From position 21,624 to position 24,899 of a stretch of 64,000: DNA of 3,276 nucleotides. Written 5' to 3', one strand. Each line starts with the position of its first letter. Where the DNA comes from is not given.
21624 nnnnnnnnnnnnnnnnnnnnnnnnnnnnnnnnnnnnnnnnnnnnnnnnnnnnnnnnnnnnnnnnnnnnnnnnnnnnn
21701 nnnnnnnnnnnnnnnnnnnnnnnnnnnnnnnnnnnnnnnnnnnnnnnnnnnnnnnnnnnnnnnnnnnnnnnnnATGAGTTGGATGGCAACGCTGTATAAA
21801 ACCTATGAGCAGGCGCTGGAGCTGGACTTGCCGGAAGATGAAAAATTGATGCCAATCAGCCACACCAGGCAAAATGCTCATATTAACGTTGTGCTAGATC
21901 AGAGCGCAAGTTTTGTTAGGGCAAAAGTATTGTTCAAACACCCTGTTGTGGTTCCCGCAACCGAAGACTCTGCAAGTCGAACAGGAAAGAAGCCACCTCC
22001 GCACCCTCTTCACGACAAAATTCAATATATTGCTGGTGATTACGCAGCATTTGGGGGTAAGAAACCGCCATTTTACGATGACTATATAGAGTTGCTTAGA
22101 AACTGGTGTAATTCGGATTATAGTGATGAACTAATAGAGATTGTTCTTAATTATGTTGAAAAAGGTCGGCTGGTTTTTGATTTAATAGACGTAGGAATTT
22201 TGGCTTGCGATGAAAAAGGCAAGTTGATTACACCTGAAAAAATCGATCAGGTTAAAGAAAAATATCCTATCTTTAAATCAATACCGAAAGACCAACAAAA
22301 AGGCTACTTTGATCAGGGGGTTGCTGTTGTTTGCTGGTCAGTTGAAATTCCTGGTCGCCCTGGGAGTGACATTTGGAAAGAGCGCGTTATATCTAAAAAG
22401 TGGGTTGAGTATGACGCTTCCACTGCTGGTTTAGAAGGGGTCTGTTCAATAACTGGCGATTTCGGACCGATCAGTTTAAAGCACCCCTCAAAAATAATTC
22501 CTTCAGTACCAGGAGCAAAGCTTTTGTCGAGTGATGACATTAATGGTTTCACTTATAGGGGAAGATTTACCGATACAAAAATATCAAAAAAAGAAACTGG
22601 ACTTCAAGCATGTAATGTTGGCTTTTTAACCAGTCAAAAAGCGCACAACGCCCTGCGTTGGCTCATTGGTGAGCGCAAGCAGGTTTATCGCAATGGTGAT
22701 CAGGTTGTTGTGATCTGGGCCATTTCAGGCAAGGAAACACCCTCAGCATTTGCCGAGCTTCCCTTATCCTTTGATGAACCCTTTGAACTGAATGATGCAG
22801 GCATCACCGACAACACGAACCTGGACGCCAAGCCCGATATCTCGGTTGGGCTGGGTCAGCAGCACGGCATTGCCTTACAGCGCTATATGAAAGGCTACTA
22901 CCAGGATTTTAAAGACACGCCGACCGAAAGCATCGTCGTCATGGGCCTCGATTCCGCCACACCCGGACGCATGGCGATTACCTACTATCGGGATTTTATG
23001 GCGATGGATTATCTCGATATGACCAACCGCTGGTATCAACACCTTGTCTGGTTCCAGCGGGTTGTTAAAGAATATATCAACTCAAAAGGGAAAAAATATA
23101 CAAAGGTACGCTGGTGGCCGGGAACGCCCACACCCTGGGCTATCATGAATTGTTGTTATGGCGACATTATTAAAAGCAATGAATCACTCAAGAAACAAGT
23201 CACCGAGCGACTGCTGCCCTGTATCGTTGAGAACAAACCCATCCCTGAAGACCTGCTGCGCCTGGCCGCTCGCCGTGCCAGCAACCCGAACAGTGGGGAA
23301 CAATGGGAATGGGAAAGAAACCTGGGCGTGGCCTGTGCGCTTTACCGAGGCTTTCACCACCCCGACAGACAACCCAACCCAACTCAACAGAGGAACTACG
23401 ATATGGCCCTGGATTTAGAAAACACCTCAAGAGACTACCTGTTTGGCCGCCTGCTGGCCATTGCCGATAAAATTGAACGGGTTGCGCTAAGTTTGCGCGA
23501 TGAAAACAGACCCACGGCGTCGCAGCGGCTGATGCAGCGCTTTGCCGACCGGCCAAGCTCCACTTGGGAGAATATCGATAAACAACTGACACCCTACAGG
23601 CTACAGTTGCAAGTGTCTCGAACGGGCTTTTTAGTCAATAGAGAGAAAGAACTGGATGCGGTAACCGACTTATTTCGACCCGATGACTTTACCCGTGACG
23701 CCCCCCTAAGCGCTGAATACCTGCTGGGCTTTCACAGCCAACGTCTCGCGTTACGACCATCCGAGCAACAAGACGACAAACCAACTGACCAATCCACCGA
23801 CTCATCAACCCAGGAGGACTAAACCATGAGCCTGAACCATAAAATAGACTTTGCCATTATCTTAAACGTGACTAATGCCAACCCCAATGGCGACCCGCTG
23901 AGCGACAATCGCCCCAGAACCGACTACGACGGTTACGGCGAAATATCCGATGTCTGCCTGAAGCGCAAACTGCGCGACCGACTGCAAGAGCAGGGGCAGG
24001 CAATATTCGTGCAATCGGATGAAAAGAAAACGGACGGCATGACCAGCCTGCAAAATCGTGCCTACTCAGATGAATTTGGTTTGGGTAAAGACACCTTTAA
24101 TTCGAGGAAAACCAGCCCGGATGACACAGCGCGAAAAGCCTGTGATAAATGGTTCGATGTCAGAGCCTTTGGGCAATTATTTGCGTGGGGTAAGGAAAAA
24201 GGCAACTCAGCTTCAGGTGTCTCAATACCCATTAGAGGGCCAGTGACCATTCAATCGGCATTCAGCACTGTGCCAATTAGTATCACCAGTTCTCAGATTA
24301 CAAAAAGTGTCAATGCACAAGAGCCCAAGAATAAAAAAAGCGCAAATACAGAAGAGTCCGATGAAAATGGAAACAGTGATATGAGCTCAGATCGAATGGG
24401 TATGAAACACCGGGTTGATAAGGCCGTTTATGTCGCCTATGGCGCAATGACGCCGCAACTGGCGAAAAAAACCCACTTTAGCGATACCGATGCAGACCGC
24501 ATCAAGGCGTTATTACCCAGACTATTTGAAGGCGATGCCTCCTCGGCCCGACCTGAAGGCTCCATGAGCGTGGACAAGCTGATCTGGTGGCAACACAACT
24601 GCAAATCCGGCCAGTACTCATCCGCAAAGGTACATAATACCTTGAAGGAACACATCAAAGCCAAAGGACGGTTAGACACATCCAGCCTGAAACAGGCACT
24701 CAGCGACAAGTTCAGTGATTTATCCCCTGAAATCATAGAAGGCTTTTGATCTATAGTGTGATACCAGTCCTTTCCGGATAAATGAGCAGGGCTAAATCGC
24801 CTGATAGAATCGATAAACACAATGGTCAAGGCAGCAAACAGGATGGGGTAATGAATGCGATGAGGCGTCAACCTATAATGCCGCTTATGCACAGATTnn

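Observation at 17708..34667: Tandem type I-C CRISPR-Cas locus: two divergent interference modules, one adaptation module, one array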

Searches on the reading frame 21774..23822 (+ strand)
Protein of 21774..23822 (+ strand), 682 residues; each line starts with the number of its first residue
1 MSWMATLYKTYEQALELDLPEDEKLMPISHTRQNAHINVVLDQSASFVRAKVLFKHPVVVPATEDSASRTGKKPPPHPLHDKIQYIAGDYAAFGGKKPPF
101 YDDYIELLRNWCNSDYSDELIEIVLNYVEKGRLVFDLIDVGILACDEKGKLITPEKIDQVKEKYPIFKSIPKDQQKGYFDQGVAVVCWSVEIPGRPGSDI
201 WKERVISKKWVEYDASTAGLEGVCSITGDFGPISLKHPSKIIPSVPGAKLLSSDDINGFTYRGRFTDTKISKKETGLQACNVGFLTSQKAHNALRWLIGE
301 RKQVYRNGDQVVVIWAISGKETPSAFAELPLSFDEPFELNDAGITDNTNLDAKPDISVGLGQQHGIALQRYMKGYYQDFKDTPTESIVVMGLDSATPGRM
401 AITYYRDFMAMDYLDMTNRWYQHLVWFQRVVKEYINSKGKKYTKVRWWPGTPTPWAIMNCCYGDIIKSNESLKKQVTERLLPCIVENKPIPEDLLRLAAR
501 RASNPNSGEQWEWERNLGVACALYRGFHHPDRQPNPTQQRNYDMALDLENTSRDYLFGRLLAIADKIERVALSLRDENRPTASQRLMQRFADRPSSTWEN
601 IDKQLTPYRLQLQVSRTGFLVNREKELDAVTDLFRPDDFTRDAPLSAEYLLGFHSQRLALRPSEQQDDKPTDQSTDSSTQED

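Call 4: search_protein_families(library=ncbifam, proteins=[window:21774-23822:+])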
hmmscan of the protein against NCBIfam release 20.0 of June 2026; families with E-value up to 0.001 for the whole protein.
window:21774-23822:+ (682 aa): 1 family
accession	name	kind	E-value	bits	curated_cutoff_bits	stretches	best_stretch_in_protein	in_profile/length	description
TIGR01863.1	cas_Csd1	equivalog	5.7e-92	309.1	218.65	1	5-663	2-583/588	type I-C CRISPR-associated protein Cas8c/Csd1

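Call 5: search_protein_families(library=pfam, proteins=[window:21774-23822:+])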
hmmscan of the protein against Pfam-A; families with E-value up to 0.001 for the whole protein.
window:21774-23822:+ (682 aa): 1 family
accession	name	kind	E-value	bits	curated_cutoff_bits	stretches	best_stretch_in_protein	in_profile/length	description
PF09709.15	Cas_Csd1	-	5.9e-108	362.4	27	1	7-659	1-557/559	CRISPR-associated protein (Cas_Csd1)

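Call 16: find_related_loci(query=window:21774-23822:+, collection=genome_contigs, flank=10000)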
Query window:21774-23822:+ (682 aa) in genome_contigs; peptide patterns used: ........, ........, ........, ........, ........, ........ (x = any residue, [..] = any of these).
46 stretches matched a pattern, but none encodes a relative of the query by tblastn (E <= 1e-3).

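Call 17: find_homologous_proteins(query=window:21774-23822:+)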
Query window:21774-23822:+ (682 aa): 4378 proteins with E <= 0.001 among 8000 candidates; the best 120 are listed.
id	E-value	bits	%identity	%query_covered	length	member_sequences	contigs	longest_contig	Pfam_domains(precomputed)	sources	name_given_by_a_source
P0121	0.0e+0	1601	100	100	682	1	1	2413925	PF09709.16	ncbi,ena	-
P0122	0.0e+0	1143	74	100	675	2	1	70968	PF09709.16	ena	-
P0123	5.5e-261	886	78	73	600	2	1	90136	PF09709.16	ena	-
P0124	1.4e-255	868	58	98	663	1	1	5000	PF09709.16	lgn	-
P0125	1.8e-253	861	57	99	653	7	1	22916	PF09709.16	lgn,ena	-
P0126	3.2e-244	831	57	98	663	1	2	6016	PF09709.16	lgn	-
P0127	2.3e-242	824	55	98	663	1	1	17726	PF09709.16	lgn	-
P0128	1.3e-239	815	56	98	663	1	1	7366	PF09709.16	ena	-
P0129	2.2e-239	815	55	99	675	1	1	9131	PF09709.16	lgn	-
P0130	8.3e-235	799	53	99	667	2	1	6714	PF09709.16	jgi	-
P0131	1.1e-232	792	54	98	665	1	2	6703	PF09709.16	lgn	-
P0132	1.0e-231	789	53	99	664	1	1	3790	PF09709.16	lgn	-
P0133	1.4e-231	789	53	99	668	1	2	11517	PF09709.16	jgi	-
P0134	2.2e-230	785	53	98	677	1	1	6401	PF09709.16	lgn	-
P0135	5.8e-227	773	53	100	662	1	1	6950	PF09709.16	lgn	-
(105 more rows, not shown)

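Call 18: find_encoding_contigs(protein=P0121, flank=10000, max_places=2)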
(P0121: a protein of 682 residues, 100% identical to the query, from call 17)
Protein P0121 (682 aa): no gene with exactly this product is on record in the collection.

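Call 19: find_encoding_contigs(protein=P0122, flank=10000, max_places=2)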
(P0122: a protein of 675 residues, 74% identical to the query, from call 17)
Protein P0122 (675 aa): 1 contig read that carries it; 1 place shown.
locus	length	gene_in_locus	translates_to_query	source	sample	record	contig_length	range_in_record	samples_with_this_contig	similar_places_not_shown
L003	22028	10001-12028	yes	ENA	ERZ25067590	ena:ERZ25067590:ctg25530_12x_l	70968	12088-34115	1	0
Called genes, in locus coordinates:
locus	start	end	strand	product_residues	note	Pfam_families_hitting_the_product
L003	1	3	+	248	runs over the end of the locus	-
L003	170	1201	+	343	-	PF00078:RVT_1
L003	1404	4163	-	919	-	PF20464:MmeI_N, PF20465:MmeI_hel, PF02384:N6_Mtase (faint), PF20473:MmeI_Mtase, PF20466:MmeI_TRD, PF20467:MmeI_C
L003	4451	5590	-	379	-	PF07995:GSDH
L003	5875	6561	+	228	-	PF09704:Cas_Cas5d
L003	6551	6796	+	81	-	-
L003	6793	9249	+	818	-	PF18019:Cas3_HD (weak), PF00270:DEAD, PF04851:ResIII (weak), PF22590:Cas3-like_C_2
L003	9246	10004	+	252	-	PF09704:Cas_Cas5d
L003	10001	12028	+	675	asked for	PF09709:Cas_Csd1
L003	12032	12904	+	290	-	PF05107:Cas_Cas7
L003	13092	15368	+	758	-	PF00270:DEAD, PF04851:ResIII, PF22590:Cas3-like_C_2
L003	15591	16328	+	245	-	PF09704:Cas_Cas5d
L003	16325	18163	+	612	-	PF09709:Cas_Csd1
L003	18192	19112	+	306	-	PF05107:Cas_Cas7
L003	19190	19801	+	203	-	PF01930:Cas_Cas4, PF12705:PDDEXK_1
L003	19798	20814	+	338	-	PF01867:Cas_Cas1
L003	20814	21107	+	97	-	PF09827:CRISPR_Cas2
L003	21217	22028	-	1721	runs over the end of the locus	PF00580:UvrD-helicase (weak), PF01443:Viral_helicase1 (faint), PF13086:AAA_11, PF13245:AAA_19 (weak), PF13604:AAA_30 (weak), PF13087:AAA_12, PF18741:MTES_1575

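Call 20: find_encoding_contigs(protein=P0123, flank=10000, max_places=2)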
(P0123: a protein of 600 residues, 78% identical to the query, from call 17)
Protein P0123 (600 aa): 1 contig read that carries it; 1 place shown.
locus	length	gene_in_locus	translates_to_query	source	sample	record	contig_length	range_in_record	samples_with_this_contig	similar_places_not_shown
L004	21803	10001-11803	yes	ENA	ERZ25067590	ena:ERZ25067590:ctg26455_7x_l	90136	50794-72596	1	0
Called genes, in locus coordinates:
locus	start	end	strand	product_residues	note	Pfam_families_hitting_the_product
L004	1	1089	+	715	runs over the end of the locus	-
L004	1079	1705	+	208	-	PF05107:Cas_Cas7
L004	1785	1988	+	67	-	-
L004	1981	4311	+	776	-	PF00270:DEAD, PF22590:Cas3-like_C_2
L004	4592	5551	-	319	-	PF13384:HTH_23 (weak), PF12762:DDE_Tnp_IS1595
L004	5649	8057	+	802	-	PF18019:Cas3_HD (weak), PF04851:ResIII (weak), PF00270:DEAD, PF22590:Cas3-like_C_2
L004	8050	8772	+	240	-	PF09704:Cas_Cas5d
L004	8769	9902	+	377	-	PF09709:Cas_Csd1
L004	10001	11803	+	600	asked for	PF09709:Cas_Csd1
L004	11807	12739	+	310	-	PF05107:Cas_Cas7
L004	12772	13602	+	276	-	PF18019:Cas3_HD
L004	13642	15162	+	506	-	PF00270:DEAD, PF04851:ResIII, PF00271:Helicase_C (faint), PF22590:Cas3-like_C_2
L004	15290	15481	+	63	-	-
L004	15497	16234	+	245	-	PF09704:Cas_Cas5d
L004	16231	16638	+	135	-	PF09709:Cas_Csd1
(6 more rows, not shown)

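Call 21: list_cluster_members(proteins=[P0121, P0008, P0011])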
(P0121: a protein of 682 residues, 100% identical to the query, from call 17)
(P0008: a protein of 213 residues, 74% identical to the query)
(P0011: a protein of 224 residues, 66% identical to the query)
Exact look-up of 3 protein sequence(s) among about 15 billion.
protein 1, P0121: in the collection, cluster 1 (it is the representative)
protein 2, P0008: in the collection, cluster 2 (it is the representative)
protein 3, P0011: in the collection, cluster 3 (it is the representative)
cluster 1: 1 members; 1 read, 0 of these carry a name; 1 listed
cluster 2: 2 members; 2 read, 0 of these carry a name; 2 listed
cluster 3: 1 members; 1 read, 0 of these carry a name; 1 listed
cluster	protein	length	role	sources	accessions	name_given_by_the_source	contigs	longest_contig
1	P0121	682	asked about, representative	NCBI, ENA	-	-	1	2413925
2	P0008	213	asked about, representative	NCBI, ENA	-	-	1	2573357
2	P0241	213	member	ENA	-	-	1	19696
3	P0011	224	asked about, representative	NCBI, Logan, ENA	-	-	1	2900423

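Call 29: find_related_loci(query=A1, collection=genome_contigs, flank=10000)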
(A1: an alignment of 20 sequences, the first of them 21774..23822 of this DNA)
Query A1 (682 aa) in genome_contigs; peptide patterns used: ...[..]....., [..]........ (x = any residue, [..] = any of these).
600 stretches matched a pattern (row limit reached: there are more); 587 encode a relative of the query (tblastn E <= 1e-3); the best 80 are kept; 80 distinct loci.
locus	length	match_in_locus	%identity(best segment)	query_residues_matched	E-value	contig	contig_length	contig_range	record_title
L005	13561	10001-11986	51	1-674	0e+0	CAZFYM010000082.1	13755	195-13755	MAG TPA_asm: uncultured Wenzhouxiangella sp. isolate SRP072547_co1_304 genome assembly, contig: NODE_7978_length_13755_c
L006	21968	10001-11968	50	1-665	0e+0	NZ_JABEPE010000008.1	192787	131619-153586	Alteromonas sp. a30 NODE_8_length_192787_cov_24.317015, whole genome shotgun sequence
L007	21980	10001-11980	48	1-682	0e+0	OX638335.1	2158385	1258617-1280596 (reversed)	MAG: uncultured Gammaproteobacteria bacterium isolate 6ddc5bf2-6eff-4202-ab2d-3bc5a555a517 genome assembly, chromosome:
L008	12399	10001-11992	48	1-669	0e+0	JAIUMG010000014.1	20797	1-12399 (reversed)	MAG: Alkalimonas sp. isolate PBR18_bin08A bin08A.contig0013, whole genome shotgun sequence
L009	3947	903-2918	48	1-681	0e+0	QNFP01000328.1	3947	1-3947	MAG: Gammaproteobacteria bacterium isolate B33_G6 B33_Guay6_scaffold_36051, whole genome shotgun sequence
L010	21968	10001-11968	47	1-660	0e+0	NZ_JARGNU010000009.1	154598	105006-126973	MAG: Zhongshania sp. isolate bin_bo_oilr1.030 NODE_112_length_154598_cov_23.458804, whole genome shotgun sequence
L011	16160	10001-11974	48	1-661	0e+0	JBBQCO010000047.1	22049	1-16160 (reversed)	MAG: Desulfobulbales bacterium isolate Co_metawrap_1229 Cmw_1229_k141_10570644_length_22049_cov_9.0000, whole genome sho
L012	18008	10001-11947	48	1-657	0e+0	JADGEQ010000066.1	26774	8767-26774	MAG: Desulfobacteraceae bacterium isolate BB40 NODE_1701_length_26774_cov_8.405586, whole genome shotgun sequence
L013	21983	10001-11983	47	1-667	0e+0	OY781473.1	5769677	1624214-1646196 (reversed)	MAG: uncultured Desulfobacterium sp. isolate b5edb3ca-a369-423b-9e9e-493c49de4e5b genome assembly, chromosome: 1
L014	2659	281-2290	47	1-669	0e+0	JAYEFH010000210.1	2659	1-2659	MAG: Thermodesulfobacteriota bacterium isolate MAG278 MAG278_210, whole genome shotgun sequence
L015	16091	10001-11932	47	1-661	0e+0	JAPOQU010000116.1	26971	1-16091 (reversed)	MAG: Gammaproteobacteria bacterium isolate APA_bin_93 c_000000524299, whole genome shotgun sequence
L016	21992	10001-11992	47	1-669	0e+0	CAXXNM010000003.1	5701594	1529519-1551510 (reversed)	MAG: Desulfobacteraceae bacterium isolate 94c597b8-8bab-4270-bc76-cd5edc901942 genome assembly, contig: contig_3, whole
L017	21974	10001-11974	47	1-666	0e+0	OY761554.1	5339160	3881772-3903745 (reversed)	MAG: uncultured Desulfospira sp. isolate 5198f45b-3c99-4a6a-ad95-b1a64aaf42d9 genome assembly, chromosome: 1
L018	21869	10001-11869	49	1-634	0e+0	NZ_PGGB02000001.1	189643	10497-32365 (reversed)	Caedibacter taeniospiralis strain 51K CDBSP_s01, whole genome shotgun sequence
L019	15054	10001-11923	49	1-659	0e+0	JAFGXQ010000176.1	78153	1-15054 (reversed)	MAG: Deltaproteobacteria bacterium isolate ZodW_Metabat.4 k87_14365274, whole genome shotgun sequence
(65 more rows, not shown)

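Call 31: search_solved_structures(query=window:21774-23822:+, max_evalue=0.001)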
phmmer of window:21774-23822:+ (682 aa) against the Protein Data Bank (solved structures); distinct sequences matched with E-value up to 0.001: 0.

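Call 39: search_protein_families(library=padloc, proteins=[window:21774-23822:+], max_evalue=0.00001)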
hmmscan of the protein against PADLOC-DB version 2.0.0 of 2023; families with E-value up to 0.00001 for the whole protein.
window:21774-23822:+ (682 aa): 4 families
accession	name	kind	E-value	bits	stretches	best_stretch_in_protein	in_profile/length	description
PDLC01647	Cas8c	-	6.8e-135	448.9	1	7-660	1-524/525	CAS-I-C; effector_LS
PDLC01370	Cas8c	-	5.7e-133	442.4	1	4-661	1-536/537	CAS-I-C; effector_LS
PDLC00970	Cas8c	-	1.5e-92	309.1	1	5-663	2-583/588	"CRISPR-associated protein Cas8c/Csd1, subtype I-C/DVULG"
PDLC01255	Cas8c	-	1e-89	299.8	1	2-661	1-521/527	CAS-I-C; effector_LS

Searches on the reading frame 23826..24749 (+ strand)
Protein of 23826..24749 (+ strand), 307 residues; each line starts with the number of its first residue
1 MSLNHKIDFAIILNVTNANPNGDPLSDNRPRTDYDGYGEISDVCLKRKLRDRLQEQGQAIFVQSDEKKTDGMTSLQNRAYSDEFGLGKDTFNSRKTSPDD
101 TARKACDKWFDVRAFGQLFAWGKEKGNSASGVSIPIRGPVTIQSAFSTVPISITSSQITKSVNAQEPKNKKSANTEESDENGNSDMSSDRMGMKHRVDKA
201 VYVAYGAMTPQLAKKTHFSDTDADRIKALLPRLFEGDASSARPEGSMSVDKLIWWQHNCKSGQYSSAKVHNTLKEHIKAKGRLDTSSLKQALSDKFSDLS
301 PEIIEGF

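Call 4: search_protein_families(library=ncbifam, proteins=[window:23826-24749:+])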
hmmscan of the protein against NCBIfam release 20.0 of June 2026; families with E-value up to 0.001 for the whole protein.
window:23826-24749:+ (307 aa): 3 families
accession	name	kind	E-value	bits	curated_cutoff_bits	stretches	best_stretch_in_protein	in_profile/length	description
TIGR02589.1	cas_Csd2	exception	3.4e-88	295.7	182.25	1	6-279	1-254/284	type I-C CRISPR-associated protein Cas7/Csd2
TIGR01595.1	cas_CT1132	subfamily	1.1e-59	202.3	125.8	1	3-280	1-254/268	CRISPR-associated protein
TIGR02590.1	cas_Csh2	exception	1.8e-21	76.9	171.55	1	11-230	6-197/286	type I-B CRISPR-associated protein Cas7/Csh2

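Call 5: search_protein_families(library=pfam, proteins=[window:23826-24749:+])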
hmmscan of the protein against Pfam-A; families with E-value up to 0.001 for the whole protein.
window:23826-24749:+ (307 aa): 1 family
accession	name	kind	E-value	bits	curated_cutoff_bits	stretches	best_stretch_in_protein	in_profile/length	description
PF05107.17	Cas_Cas7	-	1.1e-66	225.5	33.2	1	6-280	2-230/249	CRISPR-associated protein Cas7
